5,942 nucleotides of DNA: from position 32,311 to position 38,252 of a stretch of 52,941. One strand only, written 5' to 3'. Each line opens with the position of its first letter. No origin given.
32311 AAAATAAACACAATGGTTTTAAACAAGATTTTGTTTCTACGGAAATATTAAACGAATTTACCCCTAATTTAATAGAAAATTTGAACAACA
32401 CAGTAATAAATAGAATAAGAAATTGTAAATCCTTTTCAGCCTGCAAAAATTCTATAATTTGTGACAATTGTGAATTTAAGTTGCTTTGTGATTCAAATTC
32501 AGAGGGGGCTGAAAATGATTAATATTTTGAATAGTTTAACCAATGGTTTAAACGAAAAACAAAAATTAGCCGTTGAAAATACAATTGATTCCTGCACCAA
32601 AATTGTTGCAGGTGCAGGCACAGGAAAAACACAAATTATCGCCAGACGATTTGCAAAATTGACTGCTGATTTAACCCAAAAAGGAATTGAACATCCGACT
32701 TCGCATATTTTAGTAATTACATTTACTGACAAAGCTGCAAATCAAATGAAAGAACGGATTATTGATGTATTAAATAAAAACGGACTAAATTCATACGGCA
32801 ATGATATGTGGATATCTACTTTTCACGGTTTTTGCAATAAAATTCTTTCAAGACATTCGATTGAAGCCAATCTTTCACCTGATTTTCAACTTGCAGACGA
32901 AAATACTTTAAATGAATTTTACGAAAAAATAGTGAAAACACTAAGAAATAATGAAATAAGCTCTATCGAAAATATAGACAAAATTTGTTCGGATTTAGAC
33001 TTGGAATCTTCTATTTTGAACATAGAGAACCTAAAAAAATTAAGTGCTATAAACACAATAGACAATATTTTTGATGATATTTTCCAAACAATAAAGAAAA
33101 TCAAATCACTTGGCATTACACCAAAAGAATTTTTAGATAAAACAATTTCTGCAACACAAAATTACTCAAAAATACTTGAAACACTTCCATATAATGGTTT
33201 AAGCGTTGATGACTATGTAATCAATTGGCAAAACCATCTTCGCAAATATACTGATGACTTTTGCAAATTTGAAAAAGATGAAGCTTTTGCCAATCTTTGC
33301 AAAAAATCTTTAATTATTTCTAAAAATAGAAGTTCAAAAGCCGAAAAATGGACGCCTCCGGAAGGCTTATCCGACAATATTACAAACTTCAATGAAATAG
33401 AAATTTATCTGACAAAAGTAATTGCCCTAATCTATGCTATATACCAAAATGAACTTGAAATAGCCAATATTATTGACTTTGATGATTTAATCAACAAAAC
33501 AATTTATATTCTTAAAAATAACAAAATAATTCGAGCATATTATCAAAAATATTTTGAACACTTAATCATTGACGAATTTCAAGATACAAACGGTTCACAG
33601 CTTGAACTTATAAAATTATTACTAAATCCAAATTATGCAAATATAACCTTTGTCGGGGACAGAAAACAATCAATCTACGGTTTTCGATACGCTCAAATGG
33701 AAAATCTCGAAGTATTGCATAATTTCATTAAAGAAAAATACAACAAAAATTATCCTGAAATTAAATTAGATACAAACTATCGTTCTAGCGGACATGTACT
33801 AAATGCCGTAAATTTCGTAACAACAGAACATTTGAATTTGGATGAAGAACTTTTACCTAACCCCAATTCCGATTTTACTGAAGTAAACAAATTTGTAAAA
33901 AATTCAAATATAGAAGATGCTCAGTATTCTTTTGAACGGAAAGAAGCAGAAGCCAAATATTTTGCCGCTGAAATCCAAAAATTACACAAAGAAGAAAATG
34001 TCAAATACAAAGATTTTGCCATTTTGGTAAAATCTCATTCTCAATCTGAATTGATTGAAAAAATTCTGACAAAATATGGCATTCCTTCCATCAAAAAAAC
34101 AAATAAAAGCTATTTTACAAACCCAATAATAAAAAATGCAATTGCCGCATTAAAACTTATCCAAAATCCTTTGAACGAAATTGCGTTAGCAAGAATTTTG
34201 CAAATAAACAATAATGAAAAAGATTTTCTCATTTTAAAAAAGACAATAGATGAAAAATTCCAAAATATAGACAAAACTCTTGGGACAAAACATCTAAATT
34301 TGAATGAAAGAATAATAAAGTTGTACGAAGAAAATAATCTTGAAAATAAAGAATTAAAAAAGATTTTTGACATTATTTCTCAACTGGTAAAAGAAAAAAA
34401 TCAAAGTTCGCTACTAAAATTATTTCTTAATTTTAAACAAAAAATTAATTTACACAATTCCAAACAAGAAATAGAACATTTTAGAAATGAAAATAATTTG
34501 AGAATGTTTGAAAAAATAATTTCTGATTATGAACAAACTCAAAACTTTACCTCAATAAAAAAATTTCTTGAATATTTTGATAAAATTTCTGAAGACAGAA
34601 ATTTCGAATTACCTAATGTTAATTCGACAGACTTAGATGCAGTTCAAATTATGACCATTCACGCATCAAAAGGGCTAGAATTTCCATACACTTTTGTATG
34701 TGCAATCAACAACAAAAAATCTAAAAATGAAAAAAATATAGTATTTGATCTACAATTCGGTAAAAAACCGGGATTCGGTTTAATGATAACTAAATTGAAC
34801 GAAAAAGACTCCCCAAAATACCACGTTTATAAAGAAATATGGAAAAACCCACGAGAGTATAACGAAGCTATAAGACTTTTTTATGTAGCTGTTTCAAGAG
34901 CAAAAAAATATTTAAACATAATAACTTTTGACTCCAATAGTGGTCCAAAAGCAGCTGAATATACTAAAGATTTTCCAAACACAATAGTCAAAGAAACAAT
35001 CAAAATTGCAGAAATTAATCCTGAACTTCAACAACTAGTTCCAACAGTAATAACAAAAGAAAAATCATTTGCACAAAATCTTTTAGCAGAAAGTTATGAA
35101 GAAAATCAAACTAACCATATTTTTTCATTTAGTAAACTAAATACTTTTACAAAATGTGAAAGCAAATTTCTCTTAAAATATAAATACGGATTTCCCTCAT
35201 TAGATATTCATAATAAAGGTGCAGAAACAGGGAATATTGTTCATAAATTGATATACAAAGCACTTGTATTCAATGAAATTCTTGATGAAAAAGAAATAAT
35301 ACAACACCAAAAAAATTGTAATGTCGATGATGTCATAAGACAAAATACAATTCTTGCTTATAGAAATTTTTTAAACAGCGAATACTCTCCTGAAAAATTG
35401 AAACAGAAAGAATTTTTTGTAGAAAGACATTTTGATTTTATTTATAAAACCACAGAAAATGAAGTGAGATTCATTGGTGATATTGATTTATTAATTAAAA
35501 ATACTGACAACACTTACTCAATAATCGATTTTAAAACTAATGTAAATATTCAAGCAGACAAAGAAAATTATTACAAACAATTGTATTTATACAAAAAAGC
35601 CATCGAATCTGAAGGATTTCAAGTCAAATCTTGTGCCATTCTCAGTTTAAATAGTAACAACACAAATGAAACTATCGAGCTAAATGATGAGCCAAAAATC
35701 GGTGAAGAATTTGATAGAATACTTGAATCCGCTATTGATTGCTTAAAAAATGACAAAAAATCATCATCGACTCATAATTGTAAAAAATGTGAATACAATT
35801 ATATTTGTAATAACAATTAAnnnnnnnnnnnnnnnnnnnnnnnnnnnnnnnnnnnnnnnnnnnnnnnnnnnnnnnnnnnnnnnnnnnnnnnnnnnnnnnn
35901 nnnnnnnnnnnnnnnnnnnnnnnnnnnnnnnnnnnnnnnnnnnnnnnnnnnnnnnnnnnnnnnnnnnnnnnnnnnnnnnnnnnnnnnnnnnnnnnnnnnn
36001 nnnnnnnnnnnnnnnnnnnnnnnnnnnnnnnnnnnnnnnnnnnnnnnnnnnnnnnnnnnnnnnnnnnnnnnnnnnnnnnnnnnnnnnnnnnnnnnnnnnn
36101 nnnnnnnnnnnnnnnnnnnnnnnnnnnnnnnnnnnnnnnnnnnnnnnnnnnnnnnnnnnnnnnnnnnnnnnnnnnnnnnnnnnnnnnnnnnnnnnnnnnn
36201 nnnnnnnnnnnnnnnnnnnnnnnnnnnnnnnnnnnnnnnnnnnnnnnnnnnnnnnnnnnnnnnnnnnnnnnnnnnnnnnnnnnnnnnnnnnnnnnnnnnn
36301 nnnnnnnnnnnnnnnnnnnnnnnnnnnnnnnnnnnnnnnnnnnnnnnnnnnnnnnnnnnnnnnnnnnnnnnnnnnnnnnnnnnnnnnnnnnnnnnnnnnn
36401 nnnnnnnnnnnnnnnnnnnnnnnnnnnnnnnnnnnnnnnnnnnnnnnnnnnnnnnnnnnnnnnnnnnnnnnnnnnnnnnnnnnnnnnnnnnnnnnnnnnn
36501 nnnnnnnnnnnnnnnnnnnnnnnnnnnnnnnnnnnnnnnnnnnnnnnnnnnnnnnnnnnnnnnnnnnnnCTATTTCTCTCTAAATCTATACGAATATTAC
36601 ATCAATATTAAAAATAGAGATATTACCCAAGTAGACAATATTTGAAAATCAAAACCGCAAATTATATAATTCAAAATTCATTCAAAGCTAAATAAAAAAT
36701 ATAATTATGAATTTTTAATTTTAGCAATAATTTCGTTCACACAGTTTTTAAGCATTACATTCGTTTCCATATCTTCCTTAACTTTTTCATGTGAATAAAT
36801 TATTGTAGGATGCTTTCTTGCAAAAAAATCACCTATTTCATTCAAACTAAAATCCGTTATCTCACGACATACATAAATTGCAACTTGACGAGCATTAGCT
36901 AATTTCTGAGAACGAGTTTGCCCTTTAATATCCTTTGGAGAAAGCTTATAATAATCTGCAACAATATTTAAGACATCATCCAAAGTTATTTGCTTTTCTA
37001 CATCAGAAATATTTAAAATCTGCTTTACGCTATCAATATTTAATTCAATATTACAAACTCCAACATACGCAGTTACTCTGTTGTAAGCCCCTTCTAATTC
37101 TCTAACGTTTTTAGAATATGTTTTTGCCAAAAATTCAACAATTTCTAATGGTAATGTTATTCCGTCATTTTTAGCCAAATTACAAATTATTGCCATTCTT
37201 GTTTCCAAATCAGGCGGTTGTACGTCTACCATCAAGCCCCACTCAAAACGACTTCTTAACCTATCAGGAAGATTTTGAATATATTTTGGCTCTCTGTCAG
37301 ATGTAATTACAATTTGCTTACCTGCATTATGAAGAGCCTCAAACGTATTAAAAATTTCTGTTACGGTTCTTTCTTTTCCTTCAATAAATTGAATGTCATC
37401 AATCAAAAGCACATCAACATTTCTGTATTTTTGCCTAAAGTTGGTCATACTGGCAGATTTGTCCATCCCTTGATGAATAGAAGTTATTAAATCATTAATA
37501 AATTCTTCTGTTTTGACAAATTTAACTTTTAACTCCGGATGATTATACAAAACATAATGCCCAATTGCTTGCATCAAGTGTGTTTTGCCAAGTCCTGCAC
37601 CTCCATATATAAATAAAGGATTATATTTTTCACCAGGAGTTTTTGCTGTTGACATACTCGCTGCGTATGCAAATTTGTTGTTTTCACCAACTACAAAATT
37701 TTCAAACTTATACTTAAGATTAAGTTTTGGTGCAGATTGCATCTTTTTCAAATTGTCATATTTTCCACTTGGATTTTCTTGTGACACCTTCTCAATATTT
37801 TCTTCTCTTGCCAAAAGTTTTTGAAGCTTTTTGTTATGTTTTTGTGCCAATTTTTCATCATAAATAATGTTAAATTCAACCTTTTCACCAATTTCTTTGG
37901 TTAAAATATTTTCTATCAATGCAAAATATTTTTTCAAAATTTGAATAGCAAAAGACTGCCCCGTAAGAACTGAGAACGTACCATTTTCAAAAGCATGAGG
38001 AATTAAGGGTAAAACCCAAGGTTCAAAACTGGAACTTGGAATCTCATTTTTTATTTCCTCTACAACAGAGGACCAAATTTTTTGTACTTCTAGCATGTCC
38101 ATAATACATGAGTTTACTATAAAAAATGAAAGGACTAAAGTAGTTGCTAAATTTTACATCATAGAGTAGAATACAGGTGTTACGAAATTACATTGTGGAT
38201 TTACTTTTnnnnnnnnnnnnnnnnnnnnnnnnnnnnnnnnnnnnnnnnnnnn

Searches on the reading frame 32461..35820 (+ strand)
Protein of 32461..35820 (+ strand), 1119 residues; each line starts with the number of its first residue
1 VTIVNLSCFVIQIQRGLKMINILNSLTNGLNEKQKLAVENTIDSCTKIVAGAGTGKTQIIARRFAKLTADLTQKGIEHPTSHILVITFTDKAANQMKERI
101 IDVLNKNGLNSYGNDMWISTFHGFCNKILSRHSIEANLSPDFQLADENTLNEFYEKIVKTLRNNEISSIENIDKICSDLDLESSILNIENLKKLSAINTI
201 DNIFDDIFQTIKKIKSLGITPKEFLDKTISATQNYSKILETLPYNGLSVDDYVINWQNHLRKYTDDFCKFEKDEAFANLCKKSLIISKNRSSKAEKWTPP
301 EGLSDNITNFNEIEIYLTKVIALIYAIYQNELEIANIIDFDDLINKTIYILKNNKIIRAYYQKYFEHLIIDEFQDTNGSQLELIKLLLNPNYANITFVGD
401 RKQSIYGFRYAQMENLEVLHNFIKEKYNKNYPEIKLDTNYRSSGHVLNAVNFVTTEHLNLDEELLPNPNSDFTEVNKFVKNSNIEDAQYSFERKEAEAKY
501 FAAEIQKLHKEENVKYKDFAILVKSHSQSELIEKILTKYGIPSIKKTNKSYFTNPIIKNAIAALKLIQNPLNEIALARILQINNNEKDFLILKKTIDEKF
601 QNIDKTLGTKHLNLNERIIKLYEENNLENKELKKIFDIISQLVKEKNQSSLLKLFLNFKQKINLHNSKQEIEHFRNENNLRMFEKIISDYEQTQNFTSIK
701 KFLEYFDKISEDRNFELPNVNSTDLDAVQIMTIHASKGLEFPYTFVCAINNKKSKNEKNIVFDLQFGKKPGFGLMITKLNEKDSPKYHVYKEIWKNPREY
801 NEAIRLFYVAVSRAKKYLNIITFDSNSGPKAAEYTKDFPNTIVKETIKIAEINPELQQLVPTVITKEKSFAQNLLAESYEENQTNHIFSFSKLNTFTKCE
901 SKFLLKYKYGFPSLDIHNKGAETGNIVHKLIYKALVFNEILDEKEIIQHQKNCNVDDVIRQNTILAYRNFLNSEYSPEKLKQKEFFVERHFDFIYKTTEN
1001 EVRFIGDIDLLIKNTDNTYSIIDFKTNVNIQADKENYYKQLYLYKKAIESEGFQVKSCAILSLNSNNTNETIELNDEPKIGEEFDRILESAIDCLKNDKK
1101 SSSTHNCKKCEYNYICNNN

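Call 64: search_protein_families(library=pfam, proteins=[window:32461-35820:+], max_evalue=0.001)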
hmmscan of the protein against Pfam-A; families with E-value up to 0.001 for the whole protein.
window:32461-35820:+ (1119 aa): 7 families
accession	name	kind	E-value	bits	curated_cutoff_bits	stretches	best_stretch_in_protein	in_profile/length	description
PF00580.27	UvrD-helicase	-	2.8e-60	204.7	23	1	30-419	1-266/271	UvrD/REP helicase N-terminal domain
PF13361.12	UvrD_C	-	6.1e-37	128.3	25.6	1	434-823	1-348/350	UvrD-like helicase C-terminal domain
PF13245.12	AAA_19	-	3e-20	73.2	25.1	1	34-409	1-134/134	AAA domain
PF12705.13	PDDEXK_1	-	6.7e-19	69.2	22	1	888-1117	2-247/247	PD-(D/E)XK nuclease superfamily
PF13538.12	UvrD_C_2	-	5.8e-09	36.1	27.4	0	730-755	4-29/52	UvrD-like helicase C-terminal domain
PF13604.12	AAA_30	-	7.2e-06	26.3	27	0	30-99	2-65/191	AAA domain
PF13401.12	AAA_22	-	0.0002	22.1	27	0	356-400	75-123/130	AAA domain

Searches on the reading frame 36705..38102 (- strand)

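Call 63: search_protein_families(library=pfam, proteins=[window:36705-38102:-], max_evalue=0.001)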
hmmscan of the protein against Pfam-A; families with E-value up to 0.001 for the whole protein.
window:36705-38102:- (465 aa): 8 families
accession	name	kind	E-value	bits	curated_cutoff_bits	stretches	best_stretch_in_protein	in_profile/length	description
PF00308.24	Bac_DnaA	-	3.2e-66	222.9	23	1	127-293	1-162/162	Bacterial DnaA ATPAse domain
PF08299.17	Bac_DnaA_C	-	1.4e-23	83.1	31.5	1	375-441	2-69/69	Bacterial dnaA protein helix-turn-helix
PF01695.23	IstB_IS21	-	6.3e-08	32.8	24.1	1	159-270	92-194/238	IstB-like ATP binding protein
PF00004.35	AAA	-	3e-06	28.2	21.2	1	164-287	2-124/131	ATPase family associated with various cellular activities (AAA)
PF11638.13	DnaA_N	-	8.7e-05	22.6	24.6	1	7-67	1-63/65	DnaA N-terminal domain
PF13173.12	AAA_14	-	0.00021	21.7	27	1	161-268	3-97/129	AAA domain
PF03969.22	AFG1_ATPase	-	0.00048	19.6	27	1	151-275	52-171/361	AFG1-like ATPase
PF07697.16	7TMR-HDED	-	0.00087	19.8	27.6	0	260-406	66-137/224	7TM-HD extracellular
